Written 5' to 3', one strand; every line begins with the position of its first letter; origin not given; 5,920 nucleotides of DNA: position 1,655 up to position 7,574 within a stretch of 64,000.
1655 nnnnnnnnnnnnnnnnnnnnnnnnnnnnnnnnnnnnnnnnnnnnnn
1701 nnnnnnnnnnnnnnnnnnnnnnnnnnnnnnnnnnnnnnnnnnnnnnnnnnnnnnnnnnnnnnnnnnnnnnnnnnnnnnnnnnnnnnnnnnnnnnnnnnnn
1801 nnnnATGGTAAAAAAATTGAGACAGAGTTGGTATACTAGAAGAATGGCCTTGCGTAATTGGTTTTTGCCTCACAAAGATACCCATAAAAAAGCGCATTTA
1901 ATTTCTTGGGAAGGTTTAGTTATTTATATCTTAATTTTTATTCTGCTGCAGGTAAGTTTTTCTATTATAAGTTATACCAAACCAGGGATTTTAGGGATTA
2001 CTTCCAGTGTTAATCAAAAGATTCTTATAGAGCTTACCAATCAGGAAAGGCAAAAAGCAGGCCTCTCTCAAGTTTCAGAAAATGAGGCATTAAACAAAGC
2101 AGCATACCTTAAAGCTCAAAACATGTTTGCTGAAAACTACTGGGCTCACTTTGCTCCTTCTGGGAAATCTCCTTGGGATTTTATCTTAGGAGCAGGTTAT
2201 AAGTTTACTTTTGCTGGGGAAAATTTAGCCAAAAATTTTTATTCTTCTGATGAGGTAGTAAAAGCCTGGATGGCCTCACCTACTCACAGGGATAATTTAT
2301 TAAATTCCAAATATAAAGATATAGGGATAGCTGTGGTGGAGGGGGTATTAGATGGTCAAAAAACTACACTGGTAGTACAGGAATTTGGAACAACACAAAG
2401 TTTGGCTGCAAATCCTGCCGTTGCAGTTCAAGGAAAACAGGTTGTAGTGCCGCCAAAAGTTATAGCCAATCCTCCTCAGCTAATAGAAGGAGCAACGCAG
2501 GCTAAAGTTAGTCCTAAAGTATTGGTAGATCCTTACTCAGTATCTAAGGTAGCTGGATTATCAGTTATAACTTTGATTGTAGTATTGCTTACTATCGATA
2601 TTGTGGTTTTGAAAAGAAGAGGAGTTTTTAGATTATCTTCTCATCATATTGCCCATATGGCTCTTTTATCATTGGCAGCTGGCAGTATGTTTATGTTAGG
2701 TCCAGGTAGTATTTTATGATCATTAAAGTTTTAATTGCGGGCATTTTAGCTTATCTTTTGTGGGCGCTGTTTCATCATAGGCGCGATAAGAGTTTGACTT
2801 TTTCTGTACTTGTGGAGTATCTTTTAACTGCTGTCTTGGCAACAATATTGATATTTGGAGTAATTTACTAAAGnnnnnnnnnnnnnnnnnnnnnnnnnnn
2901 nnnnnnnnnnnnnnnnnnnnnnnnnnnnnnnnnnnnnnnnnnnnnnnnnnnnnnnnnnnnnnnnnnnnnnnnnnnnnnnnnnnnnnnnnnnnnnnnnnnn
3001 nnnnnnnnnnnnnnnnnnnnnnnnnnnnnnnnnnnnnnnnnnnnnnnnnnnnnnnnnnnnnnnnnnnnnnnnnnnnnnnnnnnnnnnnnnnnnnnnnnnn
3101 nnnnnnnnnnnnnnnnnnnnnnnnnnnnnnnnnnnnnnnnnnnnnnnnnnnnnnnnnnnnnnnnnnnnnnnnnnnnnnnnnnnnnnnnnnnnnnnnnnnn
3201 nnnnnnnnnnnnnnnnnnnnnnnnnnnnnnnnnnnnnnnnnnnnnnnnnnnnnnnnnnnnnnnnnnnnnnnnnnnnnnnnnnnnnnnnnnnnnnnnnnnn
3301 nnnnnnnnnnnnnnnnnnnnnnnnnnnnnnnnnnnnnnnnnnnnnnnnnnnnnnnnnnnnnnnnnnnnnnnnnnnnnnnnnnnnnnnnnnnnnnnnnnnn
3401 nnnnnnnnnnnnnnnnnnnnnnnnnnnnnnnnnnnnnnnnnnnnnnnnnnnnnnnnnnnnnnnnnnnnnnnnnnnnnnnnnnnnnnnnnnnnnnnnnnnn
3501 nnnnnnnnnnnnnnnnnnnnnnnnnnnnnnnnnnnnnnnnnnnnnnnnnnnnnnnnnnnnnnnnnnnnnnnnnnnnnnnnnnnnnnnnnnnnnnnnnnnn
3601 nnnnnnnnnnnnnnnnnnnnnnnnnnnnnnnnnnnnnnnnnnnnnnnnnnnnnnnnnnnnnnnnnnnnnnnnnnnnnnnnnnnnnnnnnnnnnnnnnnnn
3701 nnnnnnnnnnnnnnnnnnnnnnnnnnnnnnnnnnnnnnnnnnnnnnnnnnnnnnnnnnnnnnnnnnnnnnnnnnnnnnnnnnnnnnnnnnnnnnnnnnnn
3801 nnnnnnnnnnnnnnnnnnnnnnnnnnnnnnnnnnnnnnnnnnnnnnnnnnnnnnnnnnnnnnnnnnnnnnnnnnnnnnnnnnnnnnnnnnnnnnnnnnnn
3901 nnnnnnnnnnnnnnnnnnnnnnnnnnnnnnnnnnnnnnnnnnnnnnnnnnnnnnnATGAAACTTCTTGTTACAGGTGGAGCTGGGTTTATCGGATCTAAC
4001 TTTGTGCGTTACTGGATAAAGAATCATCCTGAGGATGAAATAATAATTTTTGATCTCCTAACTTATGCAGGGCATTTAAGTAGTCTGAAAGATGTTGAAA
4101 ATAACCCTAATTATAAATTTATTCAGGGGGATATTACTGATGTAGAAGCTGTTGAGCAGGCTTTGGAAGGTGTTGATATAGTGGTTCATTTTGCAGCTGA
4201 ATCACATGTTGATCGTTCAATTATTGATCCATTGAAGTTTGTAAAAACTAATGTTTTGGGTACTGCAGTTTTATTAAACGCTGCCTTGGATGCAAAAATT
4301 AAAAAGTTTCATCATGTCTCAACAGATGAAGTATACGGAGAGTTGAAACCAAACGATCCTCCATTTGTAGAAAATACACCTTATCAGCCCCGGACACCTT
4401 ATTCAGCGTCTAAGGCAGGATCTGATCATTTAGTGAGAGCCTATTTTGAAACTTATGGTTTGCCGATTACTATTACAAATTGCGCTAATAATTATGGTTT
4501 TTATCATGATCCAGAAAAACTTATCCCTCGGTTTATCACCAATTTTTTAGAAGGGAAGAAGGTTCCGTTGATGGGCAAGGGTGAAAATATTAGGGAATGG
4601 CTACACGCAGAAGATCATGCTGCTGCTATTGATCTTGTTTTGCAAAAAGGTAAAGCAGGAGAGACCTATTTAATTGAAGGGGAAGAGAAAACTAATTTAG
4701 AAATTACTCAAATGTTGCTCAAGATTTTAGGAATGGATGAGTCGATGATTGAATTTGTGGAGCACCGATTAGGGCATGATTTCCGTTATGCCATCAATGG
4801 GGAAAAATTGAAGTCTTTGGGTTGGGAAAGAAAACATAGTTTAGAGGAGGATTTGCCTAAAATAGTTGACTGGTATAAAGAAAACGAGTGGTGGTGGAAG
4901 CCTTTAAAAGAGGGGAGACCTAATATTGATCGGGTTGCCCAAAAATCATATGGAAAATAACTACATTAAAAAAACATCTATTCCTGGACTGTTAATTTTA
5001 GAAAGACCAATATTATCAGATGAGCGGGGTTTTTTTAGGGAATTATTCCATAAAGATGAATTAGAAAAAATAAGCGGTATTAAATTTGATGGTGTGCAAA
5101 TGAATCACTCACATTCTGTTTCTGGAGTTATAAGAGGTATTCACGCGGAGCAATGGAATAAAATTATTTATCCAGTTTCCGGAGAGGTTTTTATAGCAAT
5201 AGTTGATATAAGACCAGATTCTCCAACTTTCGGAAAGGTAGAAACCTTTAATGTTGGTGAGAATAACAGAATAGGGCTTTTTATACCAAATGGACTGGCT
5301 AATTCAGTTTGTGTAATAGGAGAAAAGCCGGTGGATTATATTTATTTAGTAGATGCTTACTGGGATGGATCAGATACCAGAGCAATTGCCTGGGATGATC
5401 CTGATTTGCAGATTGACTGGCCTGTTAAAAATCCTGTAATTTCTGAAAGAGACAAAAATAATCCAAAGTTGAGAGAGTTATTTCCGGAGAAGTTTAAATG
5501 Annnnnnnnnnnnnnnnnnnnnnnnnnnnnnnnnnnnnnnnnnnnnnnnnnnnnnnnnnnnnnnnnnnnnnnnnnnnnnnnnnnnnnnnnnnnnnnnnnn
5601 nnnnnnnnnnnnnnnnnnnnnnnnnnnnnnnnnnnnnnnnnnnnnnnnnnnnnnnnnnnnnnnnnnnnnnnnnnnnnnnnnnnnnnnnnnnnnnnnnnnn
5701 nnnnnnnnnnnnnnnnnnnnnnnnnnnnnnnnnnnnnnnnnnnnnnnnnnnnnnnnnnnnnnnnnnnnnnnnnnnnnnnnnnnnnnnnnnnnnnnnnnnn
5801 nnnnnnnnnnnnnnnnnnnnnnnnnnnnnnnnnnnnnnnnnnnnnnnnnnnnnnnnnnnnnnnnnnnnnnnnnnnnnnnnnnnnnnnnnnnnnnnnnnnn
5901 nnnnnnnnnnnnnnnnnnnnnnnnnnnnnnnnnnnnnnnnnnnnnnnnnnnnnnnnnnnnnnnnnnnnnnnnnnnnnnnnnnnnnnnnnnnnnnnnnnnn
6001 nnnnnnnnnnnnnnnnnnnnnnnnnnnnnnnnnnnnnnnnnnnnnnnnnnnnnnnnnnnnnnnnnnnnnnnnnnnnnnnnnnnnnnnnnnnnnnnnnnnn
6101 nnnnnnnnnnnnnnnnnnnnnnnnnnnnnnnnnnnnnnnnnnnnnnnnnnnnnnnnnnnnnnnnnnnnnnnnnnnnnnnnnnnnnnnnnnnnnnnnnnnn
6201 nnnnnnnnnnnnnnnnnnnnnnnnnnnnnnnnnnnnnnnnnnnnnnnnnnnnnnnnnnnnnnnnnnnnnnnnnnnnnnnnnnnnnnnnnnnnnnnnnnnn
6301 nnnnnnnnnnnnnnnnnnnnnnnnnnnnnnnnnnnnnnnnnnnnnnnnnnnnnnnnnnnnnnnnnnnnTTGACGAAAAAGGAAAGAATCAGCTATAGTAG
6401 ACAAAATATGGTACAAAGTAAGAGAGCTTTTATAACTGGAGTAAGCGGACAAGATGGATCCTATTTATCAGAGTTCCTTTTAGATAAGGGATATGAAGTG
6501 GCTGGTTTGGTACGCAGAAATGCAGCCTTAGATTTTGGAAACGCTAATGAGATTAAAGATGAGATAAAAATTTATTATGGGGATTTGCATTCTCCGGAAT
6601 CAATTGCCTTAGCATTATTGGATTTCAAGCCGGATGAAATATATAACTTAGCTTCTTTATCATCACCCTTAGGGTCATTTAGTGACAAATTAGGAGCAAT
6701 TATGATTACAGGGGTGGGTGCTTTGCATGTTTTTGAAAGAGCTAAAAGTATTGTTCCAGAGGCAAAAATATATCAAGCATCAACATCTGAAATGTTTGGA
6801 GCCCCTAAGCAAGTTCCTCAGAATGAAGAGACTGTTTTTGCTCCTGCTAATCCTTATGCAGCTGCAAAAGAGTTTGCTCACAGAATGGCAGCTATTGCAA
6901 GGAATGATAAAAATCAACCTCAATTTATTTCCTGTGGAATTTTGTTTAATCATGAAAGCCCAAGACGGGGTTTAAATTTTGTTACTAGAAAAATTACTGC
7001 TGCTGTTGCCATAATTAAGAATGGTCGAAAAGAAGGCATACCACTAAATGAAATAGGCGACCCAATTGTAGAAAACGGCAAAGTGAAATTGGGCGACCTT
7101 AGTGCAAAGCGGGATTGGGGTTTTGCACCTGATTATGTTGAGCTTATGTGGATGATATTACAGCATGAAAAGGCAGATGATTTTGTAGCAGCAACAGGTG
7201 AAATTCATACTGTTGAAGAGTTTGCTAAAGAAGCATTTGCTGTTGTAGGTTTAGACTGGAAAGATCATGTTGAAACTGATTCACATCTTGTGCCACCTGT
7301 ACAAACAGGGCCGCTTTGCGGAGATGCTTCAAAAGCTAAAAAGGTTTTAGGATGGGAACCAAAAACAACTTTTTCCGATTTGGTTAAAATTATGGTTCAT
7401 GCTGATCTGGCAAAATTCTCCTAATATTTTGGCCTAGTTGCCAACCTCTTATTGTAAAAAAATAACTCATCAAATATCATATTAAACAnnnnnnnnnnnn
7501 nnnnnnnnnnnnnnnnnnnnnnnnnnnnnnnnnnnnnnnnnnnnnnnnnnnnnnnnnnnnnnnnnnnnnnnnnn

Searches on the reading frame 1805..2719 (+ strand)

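Call 19: search_protein_families(library=pfam, proteins=[window:1805-2719:+], max_evalue=0.001)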
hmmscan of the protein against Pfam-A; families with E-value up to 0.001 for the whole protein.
window:1805-2719:+ (304 aa): 1 family
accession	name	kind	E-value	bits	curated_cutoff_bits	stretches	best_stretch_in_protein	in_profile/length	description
PF00188.32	CAP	-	2.9e-19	70.5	21.1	1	76-181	2-106/117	Cysteine-rich secretory protein family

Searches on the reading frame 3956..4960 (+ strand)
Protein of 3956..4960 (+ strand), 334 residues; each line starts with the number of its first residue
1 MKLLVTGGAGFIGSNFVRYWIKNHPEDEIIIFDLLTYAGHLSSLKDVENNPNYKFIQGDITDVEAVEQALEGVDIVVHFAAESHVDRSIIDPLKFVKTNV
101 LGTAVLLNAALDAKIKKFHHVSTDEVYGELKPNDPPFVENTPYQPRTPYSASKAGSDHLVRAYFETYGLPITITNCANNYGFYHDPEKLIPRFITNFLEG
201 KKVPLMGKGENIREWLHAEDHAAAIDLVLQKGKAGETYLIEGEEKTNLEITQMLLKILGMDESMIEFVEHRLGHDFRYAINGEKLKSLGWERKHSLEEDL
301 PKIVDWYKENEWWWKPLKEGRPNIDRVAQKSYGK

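Call 19: search_protein_families(library=pfam, proteins=[window:3956-4960:+], max_evalue=0.001)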
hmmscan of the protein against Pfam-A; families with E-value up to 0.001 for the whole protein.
window:3956-4960:+ (334 aa): 10 families
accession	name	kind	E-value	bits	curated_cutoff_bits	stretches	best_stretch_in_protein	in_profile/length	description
PF16363.11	GDP_Man_Dehyd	-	5.7e-76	256.5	27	1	4-298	1-327/332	GDP-mannose 4,6 dehydratase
PF01370.27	Epimerase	-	2.5e-67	227.2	20.9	1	4-240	2-239/240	NAD dependent epimerase/dehydratase family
PF01073.25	3Beta_HSD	-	9.5e-25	87.6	22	1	4-261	1-271/280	3-beta hydroxysteroid dehydrogenase/isomerase family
PF02719.21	Polysacc_synt_2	-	4.3e-21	75.8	20.2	1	3-125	1-130/293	Polysaccharide biosynthesis protein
PF07993.18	NAD_binding_4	-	7.2e-16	58.5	20.1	1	5-177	1-205/258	Male sterility protein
PF04321.23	RmlD_sub_bind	-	6.1e-12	45.6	27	1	1-166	1-142/287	RmlD substrate binding domain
PF13460.12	NAD_binding_10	-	3.1e-11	43.9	27.2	1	7-162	1-133/184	NAD(P)H-binding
PF05368.20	NmrA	-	1.7e-06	28.3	27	1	2-119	4-103/298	NmrA-like family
PF00106.31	adh_short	-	0.00022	21.2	26.6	0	4-74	4-79/195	short chain dehydrogenase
PF03435.24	Sacchrp_dh_NADP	-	0.00023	21.9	25.1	1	8-83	5-79/129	Saccharopine dehydrogenase NADP binding domain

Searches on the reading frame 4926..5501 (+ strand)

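Call 19: search_protein_families(library=pfam, proteins=[window:4926-5501:+], max_evalue=0.001)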
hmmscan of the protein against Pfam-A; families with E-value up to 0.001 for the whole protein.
window:4926-5501:+ (191 aa): 1 family
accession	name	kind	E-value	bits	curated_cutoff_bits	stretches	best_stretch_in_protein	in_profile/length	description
PF00908.23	dTDP_sugar_isom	-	6.8e-46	156.5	27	1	16-184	1-168/168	dTDP-4-dehydrorhamnose 3,5-epimerase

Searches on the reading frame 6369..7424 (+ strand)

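Call 19: search_protein_families(library=pfam, proteins=[window:6369-7424:+], max_evalue=0.001)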
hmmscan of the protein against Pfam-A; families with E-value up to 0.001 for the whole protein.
window:6369-7424:+ (351 aa): 3 families
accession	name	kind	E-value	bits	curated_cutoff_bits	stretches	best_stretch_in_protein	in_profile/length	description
PF16363.11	GDP_Man_Dehyd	-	9.8e-92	308.4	27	1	21-342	1-332/332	GDP-mannose 4,6 dehydratase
PF01370.27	Epimerase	-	4.9e-47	160.8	20.9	1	21-271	2-236/240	NAD dependent epimerase/dehydratase family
PF04321.23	RmlD_sub_bind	-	1.4e-05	24.7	27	1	21-168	4-130/287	RmlD substrate binding domain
